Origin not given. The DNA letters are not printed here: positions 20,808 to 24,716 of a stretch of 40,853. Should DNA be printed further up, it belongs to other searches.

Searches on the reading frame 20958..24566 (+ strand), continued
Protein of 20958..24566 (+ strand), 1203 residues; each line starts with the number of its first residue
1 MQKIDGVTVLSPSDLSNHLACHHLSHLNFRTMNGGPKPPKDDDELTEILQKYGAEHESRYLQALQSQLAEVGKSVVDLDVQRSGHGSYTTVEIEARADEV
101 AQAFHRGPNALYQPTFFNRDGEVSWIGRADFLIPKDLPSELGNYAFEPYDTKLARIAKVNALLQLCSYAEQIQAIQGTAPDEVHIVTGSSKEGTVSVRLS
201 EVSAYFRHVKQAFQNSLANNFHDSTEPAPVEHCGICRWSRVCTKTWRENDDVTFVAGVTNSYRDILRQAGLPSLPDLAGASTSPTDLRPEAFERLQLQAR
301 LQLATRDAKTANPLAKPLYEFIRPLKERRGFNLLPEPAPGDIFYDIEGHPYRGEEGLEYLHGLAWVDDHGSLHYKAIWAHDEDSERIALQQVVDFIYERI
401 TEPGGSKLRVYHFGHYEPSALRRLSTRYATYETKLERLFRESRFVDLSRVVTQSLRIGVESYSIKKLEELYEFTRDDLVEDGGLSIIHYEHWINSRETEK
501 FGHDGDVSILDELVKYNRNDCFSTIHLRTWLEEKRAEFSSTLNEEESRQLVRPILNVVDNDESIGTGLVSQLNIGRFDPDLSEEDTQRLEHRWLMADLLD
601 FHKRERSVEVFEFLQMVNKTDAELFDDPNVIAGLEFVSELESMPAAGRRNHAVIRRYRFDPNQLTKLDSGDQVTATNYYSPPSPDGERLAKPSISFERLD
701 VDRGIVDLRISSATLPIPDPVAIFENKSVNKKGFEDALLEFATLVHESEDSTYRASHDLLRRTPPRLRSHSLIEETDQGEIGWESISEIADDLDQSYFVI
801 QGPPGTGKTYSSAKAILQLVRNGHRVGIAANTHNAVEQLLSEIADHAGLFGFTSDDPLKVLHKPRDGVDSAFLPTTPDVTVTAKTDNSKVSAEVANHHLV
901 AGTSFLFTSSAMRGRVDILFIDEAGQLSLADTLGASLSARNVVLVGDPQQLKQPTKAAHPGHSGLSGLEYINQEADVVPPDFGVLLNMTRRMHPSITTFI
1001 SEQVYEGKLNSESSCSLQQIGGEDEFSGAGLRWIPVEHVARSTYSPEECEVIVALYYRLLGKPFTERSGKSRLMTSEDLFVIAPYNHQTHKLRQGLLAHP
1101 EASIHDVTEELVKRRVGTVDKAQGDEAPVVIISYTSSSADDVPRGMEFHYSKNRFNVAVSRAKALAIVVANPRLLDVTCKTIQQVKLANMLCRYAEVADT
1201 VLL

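Call 38: find_related_loci(query=A2, collection=metagenome_contigs, flank=10000)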
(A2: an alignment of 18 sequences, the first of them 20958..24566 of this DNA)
Query A2 (1203 aa) in metagenome_contigs; peptide patterns used: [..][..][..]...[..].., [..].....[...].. (x = any residue, [..] = any of these).
600 stretches matched a pattern (row limit reached: there are more); 375 encode a relative of the query (tblastn E <= 1e-3); the best 80 are kept; 80 distinct loci.
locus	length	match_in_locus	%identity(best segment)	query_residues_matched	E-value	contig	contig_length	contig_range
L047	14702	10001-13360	36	5-1202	0e+0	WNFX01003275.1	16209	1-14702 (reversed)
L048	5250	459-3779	37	1-1200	0e+0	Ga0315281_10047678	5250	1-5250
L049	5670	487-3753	37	9-1201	0e+0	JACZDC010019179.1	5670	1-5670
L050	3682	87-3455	36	5-1201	0e+0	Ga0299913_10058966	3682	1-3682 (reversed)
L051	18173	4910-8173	36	1-1196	0e+0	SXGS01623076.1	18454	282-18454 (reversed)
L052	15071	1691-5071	35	1-1198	0e+0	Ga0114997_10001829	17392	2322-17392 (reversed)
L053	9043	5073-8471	33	1-1201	0e+0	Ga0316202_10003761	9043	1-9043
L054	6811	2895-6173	36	1-1196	0e+0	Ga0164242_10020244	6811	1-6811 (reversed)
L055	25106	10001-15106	36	1-1192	0e+0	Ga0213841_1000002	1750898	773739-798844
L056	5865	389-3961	33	11-1196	0e+0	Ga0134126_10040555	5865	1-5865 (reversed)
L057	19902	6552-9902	33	1-1199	0e+0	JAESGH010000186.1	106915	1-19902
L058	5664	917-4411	35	1-1199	0e+0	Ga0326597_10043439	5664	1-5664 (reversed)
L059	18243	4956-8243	35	1-1199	0e+0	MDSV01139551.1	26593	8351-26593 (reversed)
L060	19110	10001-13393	33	9-1198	0e+0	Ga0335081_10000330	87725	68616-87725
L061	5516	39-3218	35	98-1201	0e+0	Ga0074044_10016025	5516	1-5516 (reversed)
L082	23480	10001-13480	33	1-1203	5e-173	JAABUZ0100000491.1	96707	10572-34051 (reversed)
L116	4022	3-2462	35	341-1203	1e-130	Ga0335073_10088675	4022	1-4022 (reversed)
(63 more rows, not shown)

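Call 61: search_protein_families(library=padloc, alignment_id=A4, max_evalue=0.00001)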
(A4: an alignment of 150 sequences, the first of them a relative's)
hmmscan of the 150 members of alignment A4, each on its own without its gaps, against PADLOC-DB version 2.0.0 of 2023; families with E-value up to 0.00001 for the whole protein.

A. member 1, L047:8775-9917:+ (381 aa): 0 families

B. families by the number of members that match (of 150 scanned): 306 families (the first 25 are shown)
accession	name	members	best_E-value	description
PDLC01457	WYL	6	3.9e-39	"CAS-I,CAS-II,CAS-III,CAS-IV,CAS-V,CAS-VI; associated_signaling"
PDLC01652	WYL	6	9.5e-34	"CAS-I,CAS-II,CAS-III,CAS-IV,CAS-V,CAS-VI; associated_signaling"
PDLC01766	Cas3c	6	3.4e-23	-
PDLC04134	mad2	3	7.9e-40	mads_2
PDLC04140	mad8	3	1.2e-18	mads_8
PDLC04135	mad3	2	1.9e-53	mads_3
PDLC03920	MkoA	2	2.9e-38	-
PDLC02500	BrxHI|BrxHII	2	2e-21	BrxHI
PDLC00659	HmaA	2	5e-15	SNF2 helicase / DEAD-box helicase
PDLC03921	MkoA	2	2.3e-14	-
PDLC02619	DrmD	2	3.5e-14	DrmD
PDLC02980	AriA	2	4.1e-14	-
PDLC02620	DrmD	2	8.3e-12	DrmD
PDLC02621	DrmD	2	8.2e-11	DrmD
PDLC02504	BrxHI|BrxHII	2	9.5e-11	BrxHII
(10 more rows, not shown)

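Call 62: search_protein_families(library=pfam, alignment_id=A4, max_evalue=0.00001)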
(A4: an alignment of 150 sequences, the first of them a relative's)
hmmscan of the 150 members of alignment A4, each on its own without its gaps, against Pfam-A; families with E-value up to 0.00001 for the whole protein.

A. member 1, L047:8775-9917:+ (381 aa): 0 families

B. families by the number of members that match (of 150 scanned): 152 families (the first 25 are shown)
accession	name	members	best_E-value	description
PF13280.12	WYL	6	7.1e-21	WYL domain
PF25583.1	WCX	6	9.4e-19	WCX domain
PF00271.37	Helicase_C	3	3.4e-20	Helicase conserved C-terminal domain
PF00701.28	DHDPS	2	4.4e-68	Dihydrodipicolinate synthetase family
PF00005.33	ABC_tran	2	3.9e-59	ABC transporter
PF07804.18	HipA_C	2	1.9e-54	HipA-like C-terminal domain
PF10117.15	McrBC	2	1.8e-48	McrBC 5-methylcytosine restriction system component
PF14437.12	MafB19-deam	2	1.7e-30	MafB19-like deaminase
PF00383.29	dCMP_cyt_deam_1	2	4.5e-28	Cytidine and deoxycytidylate deaminase zinc-binding region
PF20137.4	DUF6527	2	2.3e-23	Family of unknown function (DUF6527)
PF13657.11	Couple_hipA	2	2.9e-22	HipA N-terminal domain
PF04851.21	ResIII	2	1.6e-19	Type III restriction enzyme, res subunit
PF01068.26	DNA_ligase_A_M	2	1.7e-19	ATP dependent DNA ligase domain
PF13649.12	Methyltransf_25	2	6.8e-17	Methyltransferase domain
PF13304.12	AAA_21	2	9.5e-16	AAA domain, putative AbiEii toxin, Type IV TA system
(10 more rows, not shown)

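Call 71: search_dna_similar(query=window:20958-24566:+, collection=plasmids, mode=protein, max_rows=25, max_evalue=1e-20)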
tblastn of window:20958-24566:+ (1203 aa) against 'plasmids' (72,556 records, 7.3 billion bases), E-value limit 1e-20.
Records with a match: 69; places in all: 72; records where one place covers at least 80% of the query: 59.
Best place of each record, by identity: <60% 69.
By first word of the organism name: Rhizobium 14; Piscirickettsia 10; Sphingobium 8; Aminobacter 2; Sphingomonas 2; Mesorhizobium 2; Roseomonas 2; Picosynechococcus 2; Arthrobacter 2; Pseudarthrobacter 2; and 23 more.
By predicted mobility (MOB-suite, as given by PLSDB): non-mobilizable 37; conjugative 26; mobilizable 6.
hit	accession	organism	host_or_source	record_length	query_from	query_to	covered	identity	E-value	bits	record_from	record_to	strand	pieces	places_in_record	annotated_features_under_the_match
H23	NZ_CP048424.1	Rhizobium daejeonense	Cell,soil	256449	1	1196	99%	35.7%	0e+0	617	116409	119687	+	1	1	TM0106 family RecB-like putative nuclease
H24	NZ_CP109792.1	Leisingera thetidis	-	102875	1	1192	99%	35.6%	1e-178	592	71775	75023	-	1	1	TM0106 family RecB-like putative nuclease | AAA family ATPase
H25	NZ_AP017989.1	Aminobacter sp. SS-2016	Lotus japoicus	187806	3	1196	99%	35.3%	0e+0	635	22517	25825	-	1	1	TM0106 family RecB-like putative nuclease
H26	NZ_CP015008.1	Aminobacter aminovorans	cell culture,soil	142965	1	1199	100%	35.2%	0e+0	599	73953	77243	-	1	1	TM0106 family RecB-like putative nuclease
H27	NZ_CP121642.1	Rhizobium sp. CC1099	Onobrychis viciifolia,cell culture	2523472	1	1199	100%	35.1%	0e+0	616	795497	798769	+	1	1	none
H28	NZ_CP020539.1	Sphingobium herbicidovorans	cell culture,soil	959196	1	1192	99%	35.2%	5e-179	593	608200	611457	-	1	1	TM0106 family RecB-like putative nuclease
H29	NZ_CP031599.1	Roseovarius indicus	pure culture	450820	1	1192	99%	35.1%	0e+0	600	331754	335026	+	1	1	TM0106 family RecB-like putative nuclease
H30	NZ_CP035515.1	Haematobacter massiliensis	single cell,human skin swab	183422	1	1192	99%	35.1%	7e-175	580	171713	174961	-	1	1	TM0106 family RecB-like putative nuclease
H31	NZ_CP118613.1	Ensifer adhaerens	Pure isolate,Rhizosphere of Cyperus ...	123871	1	1201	100%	34.9%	0e+0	602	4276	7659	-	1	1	TM0106 family RecB-like putative nuclease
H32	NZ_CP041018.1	Sphingobium fuliginis ATCC 27551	cell culture,Water of rice field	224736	1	1192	99%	35.1%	0e+0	613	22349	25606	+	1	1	TM0106 family RecB-like putative nuclease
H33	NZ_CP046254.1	Sphingobium sp. CAP-1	cell culture,activated sludge of ...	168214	1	1192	99%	35.1%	0e+0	613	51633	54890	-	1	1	TM0106 family RecB-like putative nuclease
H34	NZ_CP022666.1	Rhizobium leguminosarum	single cell,root nodules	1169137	1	1192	99%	35.1%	4e-176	584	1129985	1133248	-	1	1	record has no annotation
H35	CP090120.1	Rhizobium leguminosarum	Trifolium ambiguum,Cell culture,Plant ...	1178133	1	1192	99%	35.1%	4e-176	584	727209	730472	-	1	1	TM0106 family RecB-like putative nuclease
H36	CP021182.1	Rhizorhabdus wittichii DC-6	activated sludge of a wastewater ...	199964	1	1192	99%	35.1%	0e+0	615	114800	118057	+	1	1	nuclease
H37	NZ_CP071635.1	Rhizobium sp. NZLR1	lentil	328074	1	1192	99%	35.1%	0e+0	608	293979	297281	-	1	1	TM0106 family RecB-like putative nuclease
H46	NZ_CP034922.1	Roseomonas mucosa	Homo sapiens,tissue sample,Clinical, ...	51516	1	1192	99%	35.0%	1e-176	586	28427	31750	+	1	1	TM0106 family RecB-like putative nuclease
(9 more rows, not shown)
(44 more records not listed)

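Call 73: get_annotated_region(hit=H46, flank=6000)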
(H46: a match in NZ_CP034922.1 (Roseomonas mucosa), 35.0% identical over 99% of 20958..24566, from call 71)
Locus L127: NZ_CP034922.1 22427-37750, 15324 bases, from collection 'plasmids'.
description: Roseomonas mucosa strain HV1 plasmid p3-HV1, complete sequence
organism: Roseomonas mucosa (NCBI taxid 207340)
taxonomy: Bacteria; Pseudomonadota; Alphaproteobacteria; Rhodospirillales; Acetobacteraceae; Roseomonas; Roseomonas mucosa
host: -; source: Homo sapiens,tissue sample,Clinical, healthy, human skin; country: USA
typing (MOB-suite, as given by PLSDB): non-mobilizable
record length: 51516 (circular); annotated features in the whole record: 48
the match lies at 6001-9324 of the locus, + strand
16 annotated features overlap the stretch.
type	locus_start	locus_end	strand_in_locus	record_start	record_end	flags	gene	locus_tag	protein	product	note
CDS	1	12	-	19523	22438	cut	-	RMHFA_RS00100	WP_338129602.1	SNF2-related protein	-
CDS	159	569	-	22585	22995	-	-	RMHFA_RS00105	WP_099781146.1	type II toxin-antitoxin system VapC family toxin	-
CDS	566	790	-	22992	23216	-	vapB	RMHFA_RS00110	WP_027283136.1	type II toxin-antitoxin system VapB family antitoxin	-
CDS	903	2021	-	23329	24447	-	-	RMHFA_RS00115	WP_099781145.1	site-specific integrase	GO:0015074 - DNA integration [Evidence IEA]; GO:0006310 - DNA recombination [Evidence IEA]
CDS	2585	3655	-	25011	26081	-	-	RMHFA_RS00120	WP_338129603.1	DNA/RNA non-specific endonuclease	-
CDS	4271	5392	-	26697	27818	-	-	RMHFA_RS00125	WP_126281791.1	hypothetical protein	-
CDS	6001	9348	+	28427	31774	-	-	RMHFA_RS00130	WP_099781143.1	TM0106 family RecB-like putative nuclease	-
CDS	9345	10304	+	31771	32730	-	-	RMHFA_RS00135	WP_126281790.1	hypothetical protein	-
CDS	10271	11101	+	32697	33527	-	-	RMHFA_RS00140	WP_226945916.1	hypothetical protein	-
CDS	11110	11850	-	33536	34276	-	-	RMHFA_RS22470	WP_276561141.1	HNH endonuclease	-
CDS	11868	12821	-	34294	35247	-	-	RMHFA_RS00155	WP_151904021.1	hypothetical protein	-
CDS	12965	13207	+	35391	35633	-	-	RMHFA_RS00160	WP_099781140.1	hypothetical protein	-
CDS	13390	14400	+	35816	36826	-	-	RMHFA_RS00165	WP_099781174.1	hypothetical protein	-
CDS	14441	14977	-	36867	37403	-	-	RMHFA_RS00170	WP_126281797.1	hypothetical protein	-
CDS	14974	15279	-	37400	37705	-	-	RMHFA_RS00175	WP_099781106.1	hypothetical protein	-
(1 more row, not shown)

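Call 74: get_annotated_region(hit=H32, flank=6000)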
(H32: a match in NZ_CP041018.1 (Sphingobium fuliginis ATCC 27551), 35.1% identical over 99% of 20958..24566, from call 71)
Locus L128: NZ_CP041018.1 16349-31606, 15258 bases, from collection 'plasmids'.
description: Sphingobium fuliginis ATCC 27551 plasmid pSF1, complete sequence
organism: Sphingobium fuliginis ATCC 27551 (NCBI taxid 1208342)
taxonomy: Bacteria; Pseudomonadota; Alphaproteobacteria; Sphingomonadales; Sphingomonadaceae; Sphingobium; Sphingobium fuliginis; Sphingobium fuliginis ATCC 27551
host: -; source: cell culture,Water of rice field; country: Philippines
typing (MOB-suite, as given by PLSDB): conjugative; replicon rep_cluster_647; relaxase MOBP; mating-pair formation MPF_T
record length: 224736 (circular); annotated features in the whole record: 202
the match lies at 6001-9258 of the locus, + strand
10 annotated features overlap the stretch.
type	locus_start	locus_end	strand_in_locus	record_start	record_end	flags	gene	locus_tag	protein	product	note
CDS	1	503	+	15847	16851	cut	virB11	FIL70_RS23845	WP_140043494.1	P-type DNA transfer ATPase VirB11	GO:0044097 - secretion by the type IV secretion system [Evidence IEA]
CDS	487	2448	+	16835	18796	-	-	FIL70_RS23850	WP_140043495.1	type IV secretory system conjugative DNA transfer family protein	-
CDS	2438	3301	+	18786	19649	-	-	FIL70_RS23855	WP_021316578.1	LPD7 domain-containing protein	-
CDS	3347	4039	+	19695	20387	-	-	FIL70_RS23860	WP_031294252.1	HEPN domain-containing protein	-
CDS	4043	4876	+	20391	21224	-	-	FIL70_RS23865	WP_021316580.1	DUF3883 domain-containing protein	-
CDS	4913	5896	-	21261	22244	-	-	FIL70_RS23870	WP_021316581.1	WYL domain-containing protein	-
CDS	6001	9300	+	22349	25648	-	-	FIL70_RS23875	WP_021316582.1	TM0106 family RecB-like putative nuclease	-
CDS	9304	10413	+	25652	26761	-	-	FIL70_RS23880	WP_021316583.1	DNA repair exonuclease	-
CDS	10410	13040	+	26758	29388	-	-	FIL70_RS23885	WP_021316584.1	AAA family ATPase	GO:0006302 - double-strand break repair [Evidence IEA]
CDS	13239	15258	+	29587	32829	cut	-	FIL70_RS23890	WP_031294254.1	site-specific DNA-methyltransferase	GO:0009307 - DNA restriction-modification system [Evidence IEA]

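Call 75: get_annotated_region(hit=H25, flank=6000)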
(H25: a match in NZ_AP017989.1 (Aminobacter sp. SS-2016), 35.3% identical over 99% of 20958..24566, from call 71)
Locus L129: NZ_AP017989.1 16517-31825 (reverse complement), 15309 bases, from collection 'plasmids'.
description: Aminobacter sp. SS-2016 strain Y103A plasmid pANY103c, complete sequence
organism: Aminobacter sp. SS-2016 (NCBI taxid 1870862)
taxonomy: Bacteria; Pseudomonadota; Alphaproteobacteria; Hyphomicrobiales; Phyllobacteriaceae; Aminobacter; Aminobacter sp. SS-2016
host: -; source: Lotus japoicus; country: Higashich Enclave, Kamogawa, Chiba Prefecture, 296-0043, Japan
typing (MOB-suite, as given by PLSDB): non-mobilizable
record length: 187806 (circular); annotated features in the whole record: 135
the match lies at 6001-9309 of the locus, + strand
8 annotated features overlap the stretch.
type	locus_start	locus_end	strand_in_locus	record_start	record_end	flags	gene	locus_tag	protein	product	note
CDS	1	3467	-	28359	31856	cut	-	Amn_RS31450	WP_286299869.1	AAA family ATPase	-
CDS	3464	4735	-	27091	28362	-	-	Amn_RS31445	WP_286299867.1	DNA repair exonuclease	-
CDS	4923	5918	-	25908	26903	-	-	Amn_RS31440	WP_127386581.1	WYL domain-containing protein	-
CDS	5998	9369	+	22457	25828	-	-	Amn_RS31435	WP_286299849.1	TM0106 family RecB-like putative nuclease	-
CDS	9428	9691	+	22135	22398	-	-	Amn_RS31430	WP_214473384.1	DUF4258 domain-containing protein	-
CDS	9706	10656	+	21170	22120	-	-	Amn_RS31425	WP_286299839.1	PD-(D/E)XK nuclease family protein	-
CDS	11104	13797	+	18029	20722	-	-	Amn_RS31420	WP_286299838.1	ATP-binding domain-containing protein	-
CDS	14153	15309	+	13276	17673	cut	-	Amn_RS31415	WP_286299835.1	hypothetical protein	-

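Call 104: search_dna_similar(query=window:20958-24566:+, collection=phages, mode=protein, max_rows=10, max_evalue=1e-10)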
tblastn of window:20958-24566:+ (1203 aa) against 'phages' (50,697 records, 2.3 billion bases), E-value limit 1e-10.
No match.
